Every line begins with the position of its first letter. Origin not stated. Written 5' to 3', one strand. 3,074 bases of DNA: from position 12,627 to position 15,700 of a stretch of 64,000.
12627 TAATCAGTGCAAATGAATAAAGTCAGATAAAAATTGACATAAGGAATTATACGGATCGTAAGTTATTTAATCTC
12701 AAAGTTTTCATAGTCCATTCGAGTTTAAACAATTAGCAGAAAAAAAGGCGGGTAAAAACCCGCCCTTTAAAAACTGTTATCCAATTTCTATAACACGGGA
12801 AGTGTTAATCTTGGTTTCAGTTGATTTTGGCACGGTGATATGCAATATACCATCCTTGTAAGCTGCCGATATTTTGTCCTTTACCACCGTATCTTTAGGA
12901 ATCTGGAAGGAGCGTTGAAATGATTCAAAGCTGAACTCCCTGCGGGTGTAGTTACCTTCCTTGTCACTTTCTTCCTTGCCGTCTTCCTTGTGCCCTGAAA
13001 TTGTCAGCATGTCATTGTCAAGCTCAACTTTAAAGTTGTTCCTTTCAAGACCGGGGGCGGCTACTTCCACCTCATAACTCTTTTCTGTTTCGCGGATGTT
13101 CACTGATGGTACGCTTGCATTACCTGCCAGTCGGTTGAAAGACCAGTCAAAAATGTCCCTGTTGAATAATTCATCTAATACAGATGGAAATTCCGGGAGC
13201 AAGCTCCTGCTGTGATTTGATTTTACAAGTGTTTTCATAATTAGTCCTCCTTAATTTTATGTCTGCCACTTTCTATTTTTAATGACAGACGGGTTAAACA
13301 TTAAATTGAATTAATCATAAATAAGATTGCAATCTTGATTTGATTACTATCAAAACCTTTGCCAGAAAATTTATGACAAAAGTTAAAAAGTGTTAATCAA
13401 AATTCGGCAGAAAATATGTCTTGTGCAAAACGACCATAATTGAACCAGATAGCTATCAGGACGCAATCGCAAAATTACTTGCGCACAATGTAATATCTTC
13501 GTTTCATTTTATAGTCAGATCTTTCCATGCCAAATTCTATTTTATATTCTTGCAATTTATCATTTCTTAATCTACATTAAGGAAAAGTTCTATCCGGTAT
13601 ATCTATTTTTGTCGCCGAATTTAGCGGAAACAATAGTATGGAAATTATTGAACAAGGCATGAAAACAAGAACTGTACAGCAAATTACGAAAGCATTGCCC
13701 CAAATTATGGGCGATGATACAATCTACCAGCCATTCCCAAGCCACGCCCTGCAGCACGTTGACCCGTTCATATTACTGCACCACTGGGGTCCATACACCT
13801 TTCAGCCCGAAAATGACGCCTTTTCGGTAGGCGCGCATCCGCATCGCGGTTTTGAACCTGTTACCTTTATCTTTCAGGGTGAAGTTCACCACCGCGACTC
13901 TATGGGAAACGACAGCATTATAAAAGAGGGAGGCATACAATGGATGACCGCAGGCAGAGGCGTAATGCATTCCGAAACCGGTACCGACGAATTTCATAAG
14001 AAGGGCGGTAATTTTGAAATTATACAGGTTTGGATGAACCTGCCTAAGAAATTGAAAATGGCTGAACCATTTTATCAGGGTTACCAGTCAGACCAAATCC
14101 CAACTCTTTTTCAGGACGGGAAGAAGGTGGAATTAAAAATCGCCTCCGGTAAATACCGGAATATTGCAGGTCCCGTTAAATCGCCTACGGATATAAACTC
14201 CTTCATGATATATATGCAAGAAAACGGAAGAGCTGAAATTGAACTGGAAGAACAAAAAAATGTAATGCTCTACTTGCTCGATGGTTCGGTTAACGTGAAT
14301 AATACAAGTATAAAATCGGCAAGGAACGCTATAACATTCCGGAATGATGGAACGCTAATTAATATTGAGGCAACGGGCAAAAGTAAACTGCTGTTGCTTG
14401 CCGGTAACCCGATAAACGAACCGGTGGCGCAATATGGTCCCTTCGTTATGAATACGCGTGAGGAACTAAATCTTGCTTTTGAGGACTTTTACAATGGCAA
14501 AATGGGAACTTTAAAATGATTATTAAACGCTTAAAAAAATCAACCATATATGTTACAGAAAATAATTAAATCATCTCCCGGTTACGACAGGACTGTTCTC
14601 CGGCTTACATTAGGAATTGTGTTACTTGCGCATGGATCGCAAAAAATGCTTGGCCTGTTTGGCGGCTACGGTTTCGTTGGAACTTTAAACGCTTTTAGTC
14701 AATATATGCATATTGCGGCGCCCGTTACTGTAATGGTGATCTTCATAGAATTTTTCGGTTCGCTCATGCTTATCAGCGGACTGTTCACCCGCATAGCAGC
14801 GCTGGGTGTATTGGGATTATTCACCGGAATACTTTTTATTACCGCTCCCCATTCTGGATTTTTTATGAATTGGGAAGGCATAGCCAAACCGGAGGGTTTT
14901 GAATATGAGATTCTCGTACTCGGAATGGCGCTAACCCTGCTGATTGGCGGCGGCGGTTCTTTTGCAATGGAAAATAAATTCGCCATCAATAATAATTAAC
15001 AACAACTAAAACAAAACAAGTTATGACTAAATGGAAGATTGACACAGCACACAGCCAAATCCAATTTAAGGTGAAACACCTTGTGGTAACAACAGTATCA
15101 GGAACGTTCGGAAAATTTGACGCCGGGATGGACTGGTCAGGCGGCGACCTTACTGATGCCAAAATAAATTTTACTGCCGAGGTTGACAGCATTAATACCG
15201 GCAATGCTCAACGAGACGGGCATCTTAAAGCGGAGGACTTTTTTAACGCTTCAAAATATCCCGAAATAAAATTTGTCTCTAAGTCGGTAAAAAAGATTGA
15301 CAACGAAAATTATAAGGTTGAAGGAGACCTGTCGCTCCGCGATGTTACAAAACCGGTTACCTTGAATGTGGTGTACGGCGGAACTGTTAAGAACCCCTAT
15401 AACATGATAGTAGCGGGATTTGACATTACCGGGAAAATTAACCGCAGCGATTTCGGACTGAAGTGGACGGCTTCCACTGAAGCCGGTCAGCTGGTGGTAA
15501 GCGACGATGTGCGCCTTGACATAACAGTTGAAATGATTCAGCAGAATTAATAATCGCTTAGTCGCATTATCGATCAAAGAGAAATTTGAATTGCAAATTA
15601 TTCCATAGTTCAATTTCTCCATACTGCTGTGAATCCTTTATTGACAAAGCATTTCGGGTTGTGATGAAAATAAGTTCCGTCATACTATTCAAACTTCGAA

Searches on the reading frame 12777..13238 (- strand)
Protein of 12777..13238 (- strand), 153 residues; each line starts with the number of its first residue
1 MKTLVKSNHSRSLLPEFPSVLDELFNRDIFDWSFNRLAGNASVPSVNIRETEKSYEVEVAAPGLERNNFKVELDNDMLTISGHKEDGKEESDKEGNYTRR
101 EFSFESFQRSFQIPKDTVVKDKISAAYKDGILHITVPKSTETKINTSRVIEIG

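Call 14: search_protein_families(library=pfam, proteins=[window:12777-13238:-])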
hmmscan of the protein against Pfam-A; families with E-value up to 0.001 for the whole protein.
window:12777-13238:- (153 aa): 2 families
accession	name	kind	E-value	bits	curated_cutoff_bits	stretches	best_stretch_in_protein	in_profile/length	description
PF00011.27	HSP20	-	8.9e-23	80.8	20.8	1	48-152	2-101/102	Hsp20/alpha crystallin family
PF17886.7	ArsA_HSP20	-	0.00077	19.4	22.5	0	53-135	2-62/63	HSP20-like domain found in ArsA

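Call 61: find_encoding_contigs(protein=window:12777-13238:-, flank=6000, max_places=10)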
Protein window:12777-13238:- (153 aa): 3 contigs read that carry it; 3 places shown.
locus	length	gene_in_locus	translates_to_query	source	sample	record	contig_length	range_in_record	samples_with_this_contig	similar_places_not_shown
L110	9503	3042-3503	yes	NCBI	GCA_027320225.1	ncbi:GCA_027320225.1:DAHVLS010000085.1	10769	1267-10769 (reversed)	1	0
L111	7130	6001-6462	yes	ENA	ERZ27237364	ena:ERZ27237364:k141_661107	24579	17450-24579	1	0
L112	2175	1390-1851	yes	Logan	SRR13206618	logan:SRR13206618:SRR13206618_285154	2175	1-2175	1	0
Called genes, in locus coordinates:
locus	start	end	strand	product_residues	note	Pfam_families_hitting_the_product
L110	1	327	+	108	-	?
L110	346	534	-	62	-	-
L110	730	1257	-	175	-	PF04264:YceI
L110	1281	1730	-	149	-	PF07681:DoxX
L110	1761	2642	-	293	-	PF02678:Pirin, PF05726:Pirin_C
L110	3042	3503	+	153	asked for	PF00011:HSP20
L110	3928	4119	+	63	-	-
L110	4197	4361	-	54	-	-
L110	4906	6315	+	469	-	PF01266:DAO (faint), PF01494:FAD_binding_3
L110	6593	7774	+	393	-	PF00108:Thiolase_N, PF02803:Thiolase_C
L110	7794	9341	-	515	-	PF13231:PMT_2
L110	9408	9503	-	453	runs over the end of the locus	?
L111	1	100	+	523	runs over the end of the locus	PF01379:Porphobil_deam, PF02602:HEM4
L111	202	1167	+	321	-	PF00490:ALAD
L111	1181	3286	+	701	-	PF17191:RecG_wedge, PF01336:tRNA_anti-codon (weak), PF00176:SNF2-rel_dom (weak), PF00270:DEAD, PF04851:ResIII, PF00271:Helicase_C, PF19833:RecG_dom3_C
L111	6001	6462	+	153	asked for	PF00011:HSP20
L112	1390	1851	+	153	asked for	PF00011:HSP20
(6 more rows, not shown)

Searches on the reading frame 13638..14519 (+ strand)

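Call 14: search_protein_families(library=pfam, proteins=[window:13638-14519:+])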
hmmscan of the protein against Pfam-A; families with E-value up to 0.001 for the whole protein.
window:13638-14519:+ (293 aa): 3 families
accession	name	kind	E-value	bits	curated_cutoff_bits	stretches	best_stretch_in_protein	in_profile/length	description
PF02678.22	Pirin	-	1.8e-29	102.4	26.1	1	33-133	8-108/108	Pirin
PF05726.19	Pirin_C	-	1.4e-25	90.1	27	1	192-290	5-103/103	Pirin C-terminal cupin domain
PF17954.7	Pirin_C_2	-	3e-05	24.6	22.9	1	180-254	12-84/86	Quercetinase C-terminal cupin domain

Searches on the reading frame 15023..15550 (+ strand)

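Call 84: search_protein_families(library=pfam, proteins=[window:15023-15550:+], max_evalue=0.00001)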
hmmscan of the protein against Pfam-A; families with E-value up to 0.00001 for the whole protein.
window:15023-15550:+ (175 aa): 1 family
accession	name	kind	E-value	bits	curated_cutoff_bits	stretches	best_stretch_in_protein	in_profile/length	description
PF04264.18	YceI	-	1.1e-49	169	23.7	1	4-170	1-149/150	YceI-like domain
